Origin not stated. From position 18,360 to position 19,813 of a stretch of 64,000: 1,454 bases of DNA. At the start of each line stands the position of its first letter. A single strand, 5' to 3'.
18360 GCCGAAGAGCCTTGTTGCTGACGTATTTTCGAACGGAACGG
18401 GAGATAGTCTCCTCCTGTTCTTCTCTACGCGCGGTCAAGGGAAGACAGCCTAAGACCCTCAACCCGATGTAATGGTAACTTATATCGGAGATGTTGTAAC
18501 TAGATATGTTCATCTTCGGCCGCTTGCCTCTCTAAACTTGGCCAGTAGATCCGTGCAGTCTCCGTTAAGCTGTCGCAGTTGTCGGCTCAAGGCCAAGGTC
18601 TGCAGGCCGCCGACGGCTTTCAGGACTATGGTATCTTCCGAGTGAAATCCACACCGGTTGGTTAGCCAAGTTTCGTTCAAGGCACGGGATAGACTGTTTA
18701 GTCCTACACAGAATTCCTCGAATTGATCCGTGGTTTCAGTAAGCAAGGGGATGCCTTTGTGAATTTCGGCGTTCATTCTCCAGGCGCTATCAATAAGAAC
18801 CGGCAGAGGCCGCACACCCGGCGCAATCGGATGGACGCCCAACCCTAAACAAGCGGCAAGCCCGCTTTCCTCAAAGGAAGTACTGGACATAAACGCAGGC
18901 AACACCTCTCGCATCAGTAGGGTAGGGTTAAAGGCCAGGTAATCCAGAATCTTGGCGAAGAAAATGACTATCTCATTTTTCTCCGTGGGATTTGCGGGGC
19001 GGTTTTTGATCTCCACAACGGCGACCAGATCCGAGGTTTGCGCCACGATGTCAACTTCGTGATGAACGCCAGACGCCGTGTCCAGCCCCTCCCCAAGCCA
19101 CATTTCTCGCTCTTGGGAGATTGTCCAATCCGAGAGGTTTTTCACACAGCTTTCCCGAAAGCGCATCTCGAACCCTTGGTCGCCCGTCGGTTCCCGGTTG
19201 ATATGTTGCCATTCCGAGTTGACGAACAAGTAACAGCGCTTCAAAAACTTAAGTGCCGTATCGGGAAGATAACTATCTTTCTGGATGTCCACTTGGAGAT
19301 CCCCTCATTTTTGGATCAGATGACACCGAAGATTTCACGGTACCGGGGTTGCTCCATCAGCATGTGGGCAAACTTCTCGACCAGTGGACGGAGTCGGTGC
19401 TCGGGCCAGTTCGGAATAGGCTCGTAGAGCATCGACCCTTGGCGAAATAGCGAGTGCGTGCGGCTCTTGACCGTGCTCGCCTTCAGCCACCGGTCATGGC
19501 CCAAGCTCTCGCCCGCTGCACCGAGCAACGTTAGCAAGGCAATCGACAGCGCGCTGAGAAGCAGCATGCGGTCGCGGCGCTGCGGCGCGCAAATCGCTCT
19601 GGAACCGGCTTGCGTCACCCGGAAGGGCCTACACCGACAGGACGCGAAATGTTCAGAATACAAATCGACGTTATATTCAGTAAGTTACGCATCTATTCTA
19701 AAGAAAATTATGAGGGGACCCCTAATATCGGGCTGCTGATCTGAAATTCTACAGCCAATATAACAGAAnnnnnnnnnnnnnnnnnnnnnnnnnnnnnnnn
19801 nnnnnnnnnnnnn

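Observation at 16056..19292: Uncharacterised three-gene low-G+C cassette at the trailer end of the CRISPR array (P-loop-like protein, unknown 364-aa protein, PD-(D/E)xK-motif protein)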

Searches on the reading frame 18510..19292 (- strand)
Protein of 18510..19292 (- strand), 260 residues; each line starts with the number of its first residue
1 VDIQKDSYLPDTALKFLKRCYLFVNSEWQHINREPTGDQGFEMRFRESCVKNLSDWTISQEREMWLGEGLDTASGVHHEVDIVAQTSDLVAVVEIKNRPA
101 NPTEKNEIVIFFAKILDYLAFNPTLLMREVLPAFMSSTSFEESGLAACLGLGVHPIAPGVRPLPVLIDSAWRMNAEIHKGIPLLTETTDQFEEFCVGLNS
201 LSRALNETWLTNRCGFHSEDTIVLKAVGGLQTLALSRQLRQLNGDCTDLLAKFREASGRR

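Call 3: search_protein_families(library=pfam, proteins=[window:18510-19292:-], max_evalue=1)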
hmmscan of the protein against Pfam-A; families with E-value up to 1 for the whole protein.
window:18510-19292:- (260 aa): 0 families

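Call 4: search_protein_families(library=padloc, proteins=[window:18510-19292:-], max_evalue=1)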
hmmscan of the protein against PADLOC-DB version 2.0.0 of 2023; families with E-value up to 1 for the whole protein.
window:18510-19292:- (260 aa): 0 families

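Call 5: search_protein_families(library=ncbifam, proteins=[window:18510-19292:-], max_evalue=1)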
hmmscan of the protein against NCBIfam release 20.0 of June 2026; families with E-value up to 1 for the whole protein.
window:18510-19292:- (260 aa): 2 families
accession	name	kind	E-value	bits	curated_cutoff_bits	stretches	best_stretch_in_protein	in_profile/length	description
NF009151.0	PRK12497.1-5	equivalog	0.00082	19.7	124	1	77-99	44-66/126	YraN family protein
NF009154.0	PRK12497.3-3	equivalog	0.011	15.7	109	1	79-107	42-70/123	YraN family protein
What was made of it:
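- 18510..19292 (-): Gene A: 260-aa NERD/YraN-like PD-(D/E)xK endonuclease, followed by a C-terminal region of about 130 aa whose fold was not determined. YraN E=8e-4 (call 5).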

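Call 18: find_homologous_proteins(query=window:18510-19292:-, max_evalue=0.001)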
Query window:18510-19292:- (260 aa): 277 proteins with E <= 0.001 among 1325 candidates; the best 120 are listed.
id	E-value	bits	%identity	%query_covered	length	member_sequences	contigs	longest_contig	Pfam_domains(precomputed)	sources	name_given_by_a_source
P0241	1.7e-169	580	98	100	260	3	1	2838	-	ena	-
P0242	1.2e-145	502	85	100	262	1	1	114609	-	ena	-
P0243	5.6e-132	457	80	100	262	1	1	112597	-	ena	-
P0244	3.9e-128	444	77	99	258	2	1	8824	-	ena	-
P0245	2.8e-126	438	76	100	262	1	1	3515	-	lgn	-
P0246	1.9e-125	436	75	100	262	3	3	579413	-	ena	-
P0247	1.7e-124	432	74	100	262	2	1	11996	-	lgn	-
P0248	2.7e-124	432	74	99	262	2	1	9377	-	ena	-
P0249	4.8e-123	428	72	100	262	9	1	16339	-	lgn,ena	-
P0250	6.0e-123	427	75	99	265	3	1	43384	-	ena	-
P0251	1.2e-122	426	73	99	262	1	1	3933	-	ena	-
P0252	2.1e-122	426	74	100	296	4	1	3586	-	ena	-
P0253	2.1e-122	426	73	100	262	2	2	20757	-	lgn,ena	-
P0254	1.8e-121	423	79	93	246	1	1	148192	-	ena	-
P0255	5.6e-121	421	73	100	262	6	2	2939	-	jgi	-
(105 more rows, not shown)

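Call 22: search_solved_structures(query=A3, max_evalue=10, show_alignments=3)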
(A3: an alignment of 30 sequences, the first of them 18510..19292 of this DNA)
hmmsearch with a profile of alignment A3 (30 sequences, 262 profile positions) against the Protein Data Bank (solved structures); distinct sequences matched with E-value up to 10: 3.
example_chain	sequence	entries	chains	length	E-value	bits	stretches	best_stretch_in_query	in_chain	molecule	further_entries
4afl_A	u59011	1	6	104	0.44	13.1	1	167-223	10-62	INHIBITOR OF GROWTH PROTEIN 4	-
1pp7_U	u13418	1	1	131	1.5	11.3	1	115-163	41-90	39 kDa initiator binding protein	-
1pp8_U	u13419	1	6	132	1.5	11.3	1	115-163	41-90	39 kDa initiator binding protein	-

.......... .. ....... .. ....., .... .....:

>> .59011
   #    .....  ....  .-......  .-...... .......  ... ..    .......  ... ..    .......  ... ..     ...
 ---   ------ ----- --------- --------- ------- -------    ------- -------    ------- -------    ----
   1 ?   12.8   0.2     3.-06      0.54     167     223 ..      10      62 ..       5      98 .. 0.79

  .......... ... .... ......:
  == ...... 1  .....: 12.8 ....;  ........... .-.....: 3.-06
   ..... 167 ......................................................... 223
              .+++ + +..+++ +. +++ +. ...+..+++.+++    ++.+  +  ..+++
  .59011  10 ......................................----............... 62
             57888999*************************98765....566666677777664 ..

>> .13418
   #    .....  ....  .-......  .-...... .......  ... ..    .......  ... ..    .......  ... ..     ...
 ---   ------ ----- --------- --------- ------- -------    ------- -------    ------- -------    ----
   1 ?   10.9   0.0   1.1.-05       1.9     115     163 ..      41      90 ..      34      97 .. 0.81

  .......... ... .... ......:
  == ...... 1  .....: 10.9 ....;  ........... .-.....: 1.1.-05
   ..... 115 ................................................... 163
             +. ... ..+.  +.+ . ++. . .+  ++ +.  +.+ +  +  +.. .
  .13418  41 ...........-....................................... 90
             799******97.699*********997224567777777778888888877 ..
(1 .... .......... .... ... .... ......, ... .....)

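Call 24: search_protein_families(library=pfam, alignment_id=A3, max_evalue=5)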
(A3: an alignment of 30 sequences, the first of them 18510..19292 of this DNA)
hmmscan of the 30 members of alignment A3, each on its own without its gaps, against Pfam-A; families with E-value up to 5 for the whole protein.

A. member 1, window:18510-19292:- (260 aa): 0 families

B. families by the number of members that match (of 30 scanned): 11 families
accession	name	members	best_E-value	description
PF08378.17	NERD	9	0.017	Nuclease-related domain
PF02021.23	UPF0102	5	0.023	Uncharacterised protein family UPF0102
PF08916.16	Phe_ZIP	3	0.0058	Phenylalanine zipper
PF20927.3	Htt_C-HEAT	2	0.034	Huntingtin, C-terminal HEAT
PF23260.1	TSP1_2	2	0.034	SEMA5B-like, TSP-1 type 1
PF18622.7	HTH_55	1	0.0048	RctB helix turn helix domain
PF23370.1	Vp20_capsid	1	0.035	Capsid protein Vp20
PF04728.18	LPP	1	0.1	Lipoprotein leucine-zipper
PF10506.14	USHBP1_PDZ-bd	1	0.11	Harmonin-binding protein USHBP1, PDZ-binding domain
PF03523.18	Macscav_rec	1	0.16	Macrophage scavenger receptor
PF01870.24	Hjc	1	0.24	Archaeal holliday junction resolvase (hjc)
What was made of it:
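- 18510..19292 (-): Weak NERD in 9 of 30 members, UPF0102 in 5 of 30, Hjc in 1 (call 24).
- On PD-(D/E)xK nucleases, NERD (PF08378) / YraN (UPF0102) type, for protein A: YraN scores 19.7 bits against a cutoff of 124 (calls 5, 24).
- Closest known: Orc/Cdc6 + REase. Different: No ASCH or other reader domain is detectable in A by sequence (calls 3, 24), and its C-terminal half looks helical by eye.
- One Hjc hit for A (call 24).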

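Call 40: search_protein_representatives(alignment_id=A3)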
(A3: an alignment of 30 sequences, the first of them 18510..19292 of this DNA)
Query: 30 sequences, 262 profile positions. Proteins with E-value up to 0.001 (for the whole library): 143; up to 1e-10: 83; up to 1e-30: 32. The best 143 are listed.
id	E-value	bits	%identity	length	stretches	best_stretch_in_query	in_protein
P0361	2.9e-101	354.6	-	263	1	1-258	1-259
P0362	2.1e-95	335.4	-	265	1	7-258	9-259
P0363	5.1e-93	327.6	-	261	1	8-257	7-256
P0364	9.7e-88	310.2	-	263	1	1-259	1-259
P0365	5.9e-86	304.4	-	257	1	3-252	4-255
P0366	4.3e-85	301.6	-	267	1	8-260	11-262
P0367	4.5e-85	301.5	-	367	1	8-259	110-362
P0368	6.6e-78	278.0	-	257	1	6-259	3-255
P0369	1.2e-77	277.2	-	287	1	10-226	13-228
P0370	1.7e-76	273.4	-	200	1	64-257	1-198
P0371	2.4e-76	272.9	-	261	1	10-255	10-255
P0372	5.9e-76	271.6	-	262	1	1-259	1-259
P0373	6.7e-75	268.2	-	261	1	1-258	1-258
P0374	2.2e-68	246.8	-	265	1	1-259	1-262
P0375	3.6e-63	229.7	-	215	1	2-144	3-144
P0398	1.9e-26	109.3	-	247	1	18-190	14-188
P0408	6.2e-21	91.3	-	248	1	20-195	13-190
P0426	3.4e-16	75.8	-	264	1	17-203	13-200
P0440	9.0e-12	61.2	-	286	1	39-171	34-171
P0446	3.8e-10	55.9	-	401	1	36-186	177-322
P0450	6.3e-10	55.2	-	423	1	62-177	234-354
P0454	2.0e-09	53.5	-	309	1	62-175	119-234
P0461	4.0e-08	49.3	-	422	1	37-194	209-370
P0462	4.0e-08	49.3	-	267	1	27-220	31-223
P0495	1.1e-04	38.0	-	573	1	66-225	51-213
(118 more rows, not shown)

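Call 42: search_protein_families(library=pfam, proteins=[P0398, P0408, P0426, P0440, P0446, P0450, P0461, P0495, P0454, P0462], max_evalue=0.01)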
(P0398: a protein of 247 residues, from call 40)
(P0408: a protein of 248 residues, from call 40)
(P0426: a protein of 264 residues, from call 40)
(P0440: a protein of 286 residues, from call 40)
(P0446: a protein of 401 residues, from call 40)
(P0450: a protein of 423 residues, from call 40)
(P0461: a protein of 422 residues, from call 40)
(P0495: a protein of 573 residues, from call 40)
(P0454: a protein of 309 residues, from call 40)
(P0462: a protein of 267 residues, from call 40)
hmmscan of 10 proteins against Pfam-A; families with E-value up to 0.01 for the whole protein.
P0398 (247 aa): 0 families

P0408 (248 aa): 1 family
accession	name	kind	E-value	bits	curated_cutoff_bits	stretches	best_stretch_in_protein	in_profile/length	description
PF08378.17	NERD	-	0.003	18.5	22.1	0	70-99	36-64/111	Nuclease-related domain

P0426 (264 aa): 0 families

P0440 (286 aa): 0 families

P0446 (401 aa): 0 families

P0450 (423 aa): 0 families

P0461 (422 aa): 0 families

P0495 (573 aa): 0 families

P0454 (309 aa): 0 families

P0462 (267 aa): 0 families

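Call 61: find_encoding_contigs(protein=P0241, flank=5000, max_places=4)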
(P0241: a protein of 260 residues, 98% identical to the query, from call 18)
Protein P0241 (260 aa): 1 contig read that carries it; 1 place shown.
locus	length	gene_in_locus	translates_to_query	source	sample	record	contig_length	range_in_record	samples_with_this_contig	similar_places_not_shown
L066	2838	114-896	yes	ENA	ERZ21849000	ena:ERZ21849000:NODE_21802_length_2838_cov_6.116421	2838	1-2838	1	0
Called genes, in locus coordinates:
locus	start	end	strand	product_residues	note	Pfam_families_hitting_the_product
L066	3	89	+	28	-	?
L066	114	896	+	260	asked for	-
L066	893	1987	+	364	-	-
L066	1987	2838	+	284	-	?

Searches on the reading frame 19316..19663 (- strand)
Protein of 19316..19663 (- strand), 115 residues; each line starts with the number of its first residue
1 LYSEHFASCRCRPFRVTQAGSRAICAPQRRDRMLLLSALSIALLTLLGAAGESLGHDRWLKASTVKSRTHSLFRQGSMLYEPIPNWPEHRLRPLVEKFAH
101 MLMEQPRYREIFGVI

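Call 3: search_protein_families(library=pfam, proteins=[window:19316-19663:-], max_evalue=1)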
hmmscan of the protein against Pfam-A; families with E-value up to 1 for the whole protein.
window:19316-19663:- (115 aa): 0 families

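Call 4: search_protein_families(library=padloc, proteins=[window:19316-19663:-], max_evalue=1)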
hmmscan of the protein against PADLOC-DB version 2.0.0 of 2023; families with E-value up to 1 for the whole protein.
window:19316-19663:- (115 aa): 0 families

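Call 5: search_protein_families(library=ncbifam, proteins=[window:19316-19663:-], max_evalue=1)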
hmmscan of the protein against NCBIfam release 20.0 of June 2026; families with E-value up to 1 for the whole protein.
window:19316-19663:- (115 aa): 1 family
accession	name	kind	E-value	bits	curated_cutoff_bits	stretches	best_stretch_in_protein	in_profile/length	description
NF033591.1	transpos_IS4_2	equivalog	1.4e-08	34.3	152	1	26-87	259-322/340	IS4 family transposase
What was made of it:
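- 19316..19663 (-): IS4-family transposase C-terminal fragment between the CRISPR trailer and gene A. It ends 24 nt before the start of A. It is context, not part of the cassette. NCBIfam transpos_IS4_2, E=1.4e-8, covering profile positions 259-322 of 340 (call 5).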
